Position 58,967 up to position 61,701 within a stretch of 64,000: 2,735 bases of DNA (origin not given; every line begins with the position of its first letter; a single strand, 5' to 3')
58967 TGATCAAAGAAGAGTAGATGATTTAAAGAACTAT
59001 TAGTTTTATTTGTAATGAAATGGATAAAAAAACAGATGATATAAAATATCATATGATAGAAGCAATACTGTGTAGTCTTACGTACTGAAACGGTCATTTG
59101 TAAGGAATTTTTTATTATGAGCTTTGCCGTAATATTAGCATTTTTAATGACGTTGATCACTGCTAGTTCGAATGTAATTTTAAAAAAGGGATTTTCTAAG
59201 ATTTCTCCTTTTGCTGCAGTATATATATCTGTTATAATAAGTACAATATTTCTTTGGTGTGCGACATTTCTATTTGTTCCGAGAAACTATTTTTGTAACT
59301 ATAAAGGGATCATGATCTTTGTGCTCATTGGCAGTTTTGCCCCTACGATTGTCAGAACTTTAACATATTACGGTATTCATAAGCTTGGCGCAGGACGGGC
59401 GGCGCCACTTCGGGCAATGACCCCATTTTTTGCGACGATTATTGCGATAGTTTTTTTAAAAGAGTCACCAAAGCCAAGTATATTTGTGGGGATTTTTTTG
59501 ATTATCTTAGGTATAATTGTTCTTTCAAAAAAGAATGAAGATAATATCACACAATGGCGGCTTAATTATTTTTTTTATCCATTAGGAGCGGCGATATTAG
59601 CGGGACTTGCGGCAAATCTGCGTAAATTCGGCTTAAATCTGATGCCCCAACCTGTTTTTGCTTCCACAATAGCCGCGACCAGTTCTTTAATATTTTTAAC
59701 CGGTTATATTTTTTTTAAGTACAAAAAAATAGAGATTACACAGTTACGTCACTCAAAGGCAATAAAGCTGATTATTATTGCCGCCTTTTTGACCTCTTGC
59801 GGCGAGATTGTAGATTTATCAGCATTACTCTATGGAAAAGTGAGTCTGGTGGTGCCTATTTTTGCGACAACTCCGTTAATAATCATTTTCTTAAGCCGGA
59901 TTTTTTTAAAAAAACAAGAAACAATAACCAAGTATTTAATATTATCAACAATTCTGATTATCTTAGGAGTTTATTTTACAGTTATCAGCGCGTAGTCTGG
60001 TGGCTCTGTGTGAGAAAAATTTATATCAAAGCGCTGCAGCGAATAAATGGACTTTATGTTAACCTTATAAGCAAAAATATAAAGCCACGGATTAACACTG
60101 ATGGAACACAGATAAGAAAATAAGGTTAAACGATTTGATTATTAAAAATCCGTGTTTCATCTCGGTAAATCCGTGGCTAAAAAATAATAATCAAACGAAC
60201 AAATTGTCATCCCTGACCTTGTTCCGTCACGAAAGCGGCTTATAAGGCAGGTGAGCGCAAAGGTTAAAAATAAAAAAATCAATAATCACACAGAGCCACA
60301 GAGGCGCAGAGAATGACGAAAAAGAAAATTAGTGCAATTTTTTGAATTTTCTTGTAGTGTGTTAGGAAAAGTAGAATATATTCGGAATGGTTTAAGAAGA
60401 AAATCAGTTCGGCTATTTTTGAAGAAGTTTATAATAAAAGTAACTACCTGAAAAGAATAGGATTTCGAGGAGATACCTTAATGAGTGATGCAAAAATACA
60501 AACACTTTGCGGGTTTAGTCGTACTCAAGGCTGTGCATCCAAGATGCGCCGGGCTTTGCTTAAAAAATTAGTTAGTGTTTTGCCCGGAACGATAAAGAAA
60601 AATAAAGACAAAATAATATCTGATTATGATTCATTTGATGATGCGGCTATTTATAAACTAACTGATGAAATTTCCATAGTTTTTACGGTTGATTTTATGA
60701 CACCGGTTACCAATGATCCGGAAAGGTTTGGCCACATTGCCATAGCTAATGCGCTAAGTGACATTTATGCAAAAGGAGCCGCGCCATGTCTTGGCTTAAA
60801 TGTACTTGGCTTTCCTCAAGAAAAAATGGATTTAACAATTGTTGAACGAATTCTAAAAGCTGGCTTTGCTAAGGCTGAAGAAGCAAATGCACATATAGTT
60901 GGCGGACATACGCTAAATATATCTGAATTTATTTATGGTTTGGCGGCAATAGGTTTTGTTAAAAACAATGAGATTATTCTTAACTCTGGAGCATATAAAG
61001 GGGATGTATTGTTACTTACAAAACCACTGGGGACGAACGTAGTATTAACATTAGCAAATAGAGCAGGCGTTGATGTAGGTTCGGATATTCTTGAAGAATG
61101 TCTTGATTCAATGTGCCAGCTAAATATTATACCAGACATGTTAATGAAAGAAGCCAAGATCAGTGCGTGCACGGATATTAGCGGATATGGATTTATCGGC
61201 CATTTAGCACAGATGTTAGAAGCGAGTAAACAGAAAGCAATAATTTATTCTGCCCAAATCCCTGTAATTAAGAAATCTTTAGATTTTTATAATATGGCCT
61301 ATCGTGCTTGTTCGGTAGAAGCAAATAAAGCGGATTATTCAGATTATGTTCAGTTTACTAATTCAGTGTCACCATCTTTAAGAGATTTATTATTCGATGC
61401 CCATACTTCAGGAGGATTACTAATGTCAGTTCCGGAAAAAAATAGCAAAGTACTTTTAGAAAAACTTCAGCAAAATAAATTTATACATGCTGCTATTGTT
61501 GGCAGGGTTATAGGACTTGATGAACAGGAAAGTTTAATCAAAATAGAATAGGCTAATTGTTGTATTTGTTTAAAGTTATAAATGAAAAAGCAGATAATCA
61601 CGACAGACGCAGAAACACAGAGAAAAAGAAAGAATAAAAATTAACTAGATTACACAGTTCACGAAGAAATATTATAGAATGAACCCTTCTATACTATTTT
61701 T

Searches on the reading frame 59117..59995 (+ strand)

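Call 20: search_protein_families(library=pfam, proteins=[window:59117-59995:+], max_evalue=0.01)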
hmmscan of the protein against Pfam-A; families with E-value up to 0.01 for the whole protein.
window:59117-59995:+ (292 aa): 2 families
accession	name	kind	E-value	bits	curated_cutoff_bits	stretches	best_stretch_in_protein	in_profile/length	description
PF00892.27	EamA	-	1e-30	107.2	28.2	2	3-137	2-134/135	EamA-like transporter family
PF03151.22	TPT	-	2.9e-11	43.7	30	2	170-287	22-134/291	Triose-phosphate Transporter family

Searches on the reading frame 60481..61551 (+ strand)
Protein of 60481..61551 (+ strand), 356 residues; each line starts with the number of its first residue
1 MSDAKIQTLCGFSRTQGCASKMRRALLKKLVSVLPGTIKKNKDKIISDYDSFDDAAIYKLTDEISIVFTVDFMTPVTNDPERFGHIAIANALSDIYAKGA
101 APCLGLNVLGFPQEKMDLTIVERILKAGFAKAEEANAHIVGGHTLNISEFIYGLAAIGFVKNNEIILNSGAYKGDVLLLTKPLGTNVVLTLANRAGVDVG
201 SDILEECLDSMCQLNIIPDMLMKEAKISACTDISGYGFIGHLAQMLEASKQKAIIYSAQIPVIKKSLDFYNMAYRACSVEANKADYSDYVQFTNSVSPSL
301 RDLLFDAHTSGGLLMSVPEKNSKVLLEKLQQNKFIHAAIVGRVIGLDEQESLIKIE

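Call 20: search_protein_families(library=pfam, proteins=[window:60481-61551:+], max_evalue=0.01)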
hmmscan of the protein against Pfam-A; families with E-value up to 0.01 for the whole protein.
window:60481-61551:+ (356 aa): 2 families
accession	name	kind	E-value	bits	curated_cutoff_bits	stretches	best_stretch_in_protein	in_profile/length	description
PF00586.29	AIRS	-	5.4e-23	82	24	1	53-160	2-112/112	AIR synthase related protein, N-terminal domain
PF02769.27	AIRS_C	-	9.9e-16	58.7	23.1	1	174-347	3-149/156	AIR synthase related protein, C-terminal domain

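Call 21: find_related_loci(query=window:60481-61551:+, collection=genome_contigs, flank=6000)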
Query window:60481-61551:+ (356 aa) in genome_contigs; peptide patterns used: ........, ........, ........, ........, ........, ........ (x = any residue, [..] = any of these).
354 stretches matched a pattern; 1 encode a relative of the query (tblastn E <= 1e-3); 1 distinct loci.
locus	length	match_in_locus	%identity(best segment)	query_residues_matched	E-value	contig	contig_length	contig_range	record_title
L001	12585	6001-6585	26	84-262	8e-7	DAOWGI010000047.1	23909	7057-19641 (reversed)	MAG TPA_asm: candidate division FCPU426 bacterium isolate CSMAG_1987 CSMAG_1987_k141_1123747_length_23909_cov_19.1401, w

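Call 22: find_encoding_contigs(protein=window:60481-61551:+, flank=10000, max_places=10)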
Protein window:60481-61551:+ (356 aa): no gene with exactly this product is on record in the collection.

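Call 23: find_homologous_proteins(query=window:60481-61551:+, max_evalue=1e-20)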
Query window:60481-61551:+ (356 aa): 2818 proteins with E <= 1e-20 among 6490 candidates; the best 120 are listed.
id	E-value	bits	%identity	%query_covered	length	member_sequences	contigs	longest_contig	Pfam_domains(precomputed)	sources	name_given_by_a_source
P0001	1.4e-229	779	100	100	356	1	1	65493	PF00586.30,PF02769.28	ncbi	ncbi:MAG: selenide, water dikinase SelD [Candidatus Omnitrophota bacterium]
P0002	4.2e-147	508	62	100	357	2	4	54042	PF00586.30,PF02769.28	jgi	jgi:selenide,water dikinase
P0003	1.4e-146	506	63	100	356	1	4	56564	PF00586.30,PF02769.28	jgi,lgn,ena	jgi:selenide,water dikinase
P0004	1.2e-144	500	64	100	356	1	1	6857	PF00586.30,PF02769.28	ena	-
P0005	6.1e-144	498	62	100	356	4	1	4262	PF00586.30,PF02769.28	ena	-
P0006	9.0e-144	497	64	98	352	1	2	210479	PF00586.30,PF02769.28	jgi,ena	-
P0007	2.7e-139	482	60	100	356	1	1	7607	PF00586.30,PF02769.28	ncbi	-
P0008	8.1e-136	471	63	97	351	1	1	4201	PF00586.30,PF02769.28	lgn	-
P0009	5.5e-72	261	38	96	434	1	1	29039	PF00586.30,PF02769.28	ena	-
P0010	2.1e-70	256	42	85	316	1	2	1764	PF00586.30,PF02769.28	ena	-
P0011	2.9e-70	255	40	87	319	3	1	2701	PF00586.30,PF02769.28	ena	-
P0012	3.9e-70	255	40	87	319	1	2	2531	PF00586.30,PF02769.28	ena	-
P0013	5.0e-70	255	40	88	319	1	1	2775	PF00586.30,PF02769.28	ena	-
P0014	5.2e-70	255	40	88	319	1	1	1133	PF00586.30,PF02769.28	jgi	-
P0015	9.1e-70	254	41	87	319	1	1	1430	PF00586.30,PF02769.28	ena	-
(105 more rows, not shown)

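Call 24: find_encoding_contigs(protein=P0003, flank=8000, max_places=4)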
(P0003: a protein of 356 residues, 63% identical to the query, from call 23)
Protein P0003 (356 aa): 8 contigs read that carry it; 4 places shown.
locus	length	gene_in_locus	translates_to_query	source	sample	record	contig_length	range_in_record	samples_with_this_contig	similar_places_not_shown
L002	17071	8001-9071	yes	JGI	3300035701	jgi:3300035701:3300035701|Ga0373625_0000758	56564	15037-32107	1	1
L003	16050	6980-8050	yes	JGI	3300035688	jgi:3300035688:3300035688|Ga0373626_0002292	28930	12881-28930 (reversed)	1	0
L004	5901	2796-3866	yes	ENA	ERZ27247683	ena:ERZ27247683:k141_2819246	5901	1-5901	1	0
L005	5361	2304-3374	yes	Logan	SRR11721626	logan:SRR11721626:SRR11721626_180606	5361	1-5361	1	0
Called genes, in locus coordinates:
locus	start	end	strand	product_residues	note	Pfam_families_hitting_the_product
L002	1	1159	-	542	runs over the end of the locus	PF13231:PMT_2 (weak)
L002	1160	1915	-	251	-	PF08889:WbqC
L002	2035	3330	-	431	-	-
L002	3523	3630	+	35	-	-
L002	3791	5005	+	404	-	PF01041:DegT_DnrJ_EryC1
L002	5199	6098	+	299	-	PF04055:Radical_SAM, PF13186:SPASM (faint)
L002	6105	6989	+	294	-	PF00892:EamA, PF03151:TPT (faint), PF00892:EamA (weak)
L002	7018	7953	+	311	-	-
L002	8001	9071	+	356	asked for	PF00586:AIRS, PF02769:AIRS_C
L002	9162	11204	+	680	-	-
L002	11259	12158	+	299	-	PF00892:EamA, PF03151:TPT (weak), PF00892:EamA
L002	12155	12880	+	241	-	PF01209:Ubie_methyltran (weak), PF13847:Methyltransf_31, PF08241:Methyltransf_11, PF08242:Methyltransf_12, PF13649:Methyltransf_25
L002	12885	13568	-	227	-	PF05050:Methyltransf_21 (weak)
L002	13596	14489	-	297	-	-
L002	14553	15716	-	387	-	PF04055:Radical_SAM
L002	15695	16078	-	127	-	PF02310:B12-binding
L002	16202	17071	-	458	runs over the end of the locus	PF02353:CMAS (weak), PF05724:TPMT (faint), PF13489:Methyltransf_23, PF13847:Methyltransf_31, PF08241:Methyltransf_11, PF08242:Methyltransf_12, PF13649:Methyltransf_25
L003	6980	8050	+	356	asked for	PF00586:AIRS, PF02769:AIRS_C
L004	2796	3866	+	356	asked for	PF00586:AIRS, PF02769:AIRS_C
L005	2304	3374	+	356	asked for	PF00586:AIRS, PF02769:AIRS_C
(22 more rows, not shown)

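Call 25: find_encoding_contigs(protein=P0002, flank=8000, max_places=4)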
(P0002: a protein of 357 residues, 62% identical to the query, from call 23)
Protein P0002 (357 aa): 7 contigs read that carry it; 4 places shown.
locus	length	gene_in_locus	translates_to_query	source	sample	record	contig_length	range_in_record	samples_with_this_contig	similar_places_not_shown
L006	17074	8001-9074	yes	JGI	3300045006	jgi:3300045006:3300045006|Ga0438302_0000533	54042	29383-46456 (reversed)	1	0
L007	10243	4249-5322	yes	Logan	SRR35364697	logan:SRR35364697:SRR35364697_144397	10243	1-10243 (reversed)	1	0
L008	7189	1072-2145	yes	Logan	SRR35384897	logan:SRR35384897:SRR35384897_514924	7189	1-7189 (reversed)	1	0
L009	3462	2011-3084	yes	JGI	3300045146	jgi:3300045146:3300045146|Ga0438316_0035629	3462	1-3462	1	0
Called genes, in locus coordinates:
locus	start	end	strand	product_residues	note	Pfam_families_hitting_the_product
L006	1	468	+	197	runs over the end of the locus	PF01965:DJ-1_PfpI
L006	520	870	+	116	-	PF02261:Asp_decarbox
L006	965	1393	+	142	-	PF01327:Pep_deformylase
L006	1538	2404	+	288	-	PF04055:Radical_SAM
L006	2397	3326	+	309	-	PF01946:Thi4 (faint), PF03486:HI0933_like (faint), PF07992:Pyr_redox_2, PF13738:Pyr_redox_3, PF00070:Pyr_redox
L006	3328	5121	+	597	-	PF17297:PEPCK_N, PF00821:PEPCK_GTP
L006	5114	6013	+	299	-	PF01259:SAICAR_synt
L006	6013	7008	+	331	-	PF03706:LPG_synthase_TM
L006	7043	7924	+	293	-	PF00892:EamA, PF03151:TPT (weak)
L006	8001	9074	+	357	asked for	PF00586:AIRS, PF02769:AIRS_C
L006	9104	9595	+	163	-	PF05991:NYN_YacP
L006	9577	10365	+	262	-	PF23023:Anti-Pycsar_Apyc1, PF00753:Lactamase_B, PF12706:Lactamase_B_2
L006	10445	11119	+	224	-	PF05552:MS_channel_1st_1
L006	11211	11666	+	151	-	PF09835:DUF2062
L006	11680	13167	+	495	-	PF02310:B12-binding, PF04055:Radical_SAM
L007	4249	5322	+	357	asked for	PF00586:AIRS, PF02769:AIRS_C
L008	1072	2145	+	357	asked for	PF00586:AIRS, PF02769:AIRS_C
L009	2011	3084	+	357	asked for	PF00586:AIRS, PF02769:AIRS_C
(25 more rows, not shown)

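Call 26: find_encoding_contigs(protein=P0006, flank=8000, max_places=4)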
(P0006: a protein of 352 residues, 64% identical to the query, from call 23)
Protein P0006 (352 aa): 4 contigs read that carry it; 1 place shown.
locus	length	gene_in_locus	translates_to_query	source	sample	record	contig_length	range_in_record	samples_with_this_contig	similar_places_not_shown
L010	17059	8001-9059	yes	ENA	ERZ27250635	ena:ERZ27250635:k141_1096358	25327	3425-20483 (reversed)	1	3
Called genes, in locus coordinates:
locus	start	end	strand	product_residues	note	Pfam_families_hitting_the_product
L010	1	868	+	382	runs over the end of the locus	PF02653:BPD_transp_2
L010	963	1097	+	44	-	PF06397:Desulfoferrod_N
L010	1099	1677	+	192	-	PF00210:Ferritin (weak), PF02915:Rubrerythrin, PF21349:RUBY_RBDX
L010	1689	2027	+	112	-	-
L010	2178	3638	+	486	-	PF02321:OEP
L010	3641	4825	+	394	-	PF25917:BSH_RND, PF25876:HH_MFP_RND, PF25893:HH_CzcB (weak), PF25944:Beta-barrel_RND, PF25967:RND-MFP_C, PF25989:YknX_C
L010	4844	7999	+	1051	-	PF00873:ACR_tran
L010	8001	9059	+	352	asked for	PF00586:AIRS, PF02769:AIRS_C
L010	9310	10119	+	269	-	PF01946:Thi4, PF00890:FAD_binding_2 (weak), PF01266:DAO (weak), PF01494:FAD_binding_3 (weak), PF03486:HI0933_like (weak), PF07992:Pyr_redox_2 (weak), PF12831:FAD_oxidored, PF13450:NAD_binding_8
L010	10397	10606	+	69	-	PF10055:DUF2292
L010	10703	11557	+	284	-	PF11231:DUF3034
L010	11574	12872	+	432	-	PF01053:Cys_Met_Meta_PP, PF00155:Aminotran_1_2 (weak), PF01041:DegT_DnrJ_EryC1 (weak), PF00266:Aminotran_5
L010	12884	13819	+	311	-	PF00291:PALP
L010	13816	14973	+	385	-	PF00561:Abhydrolase_1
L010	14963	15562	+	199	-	PF07021:MetW, PF13489:Methyltransf_23, PF05175:MTS (weak), PF13847:Methyltransf_31, PF08241:Methyltransf_11, PF08242:Methyltransf_12, PF13649:Methyltransf_25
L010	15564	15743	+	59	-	PF01361:Tautomerase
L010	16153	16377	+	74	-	-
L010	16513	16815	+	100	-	PF02001:DUF134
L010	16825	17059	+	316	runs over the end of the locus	PF03773:ArsP_1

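Call 85: list_cluster_members(proteins=[P0001, P0121])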
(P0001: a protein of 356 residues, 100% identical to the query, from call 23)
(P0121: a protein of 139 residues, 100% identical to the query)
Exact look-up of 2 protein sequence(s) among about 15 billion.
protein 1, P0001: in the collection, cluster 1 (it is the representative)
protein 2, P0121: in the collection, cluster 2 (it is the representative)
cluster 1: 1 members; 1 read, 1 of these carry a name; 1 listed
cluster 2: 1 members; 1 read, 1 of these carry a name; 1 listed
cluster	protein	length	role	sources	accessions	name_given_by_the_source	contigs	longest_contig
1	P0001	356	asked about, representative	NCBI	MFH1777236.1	MAG: selenide, water dikinase SelD [Candidatus Omnitrophota bacterium]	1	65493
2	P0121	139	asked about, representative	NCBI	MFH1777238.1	MAG: aspartyl protease family protein [Candidatus Omnitrophota bacterium]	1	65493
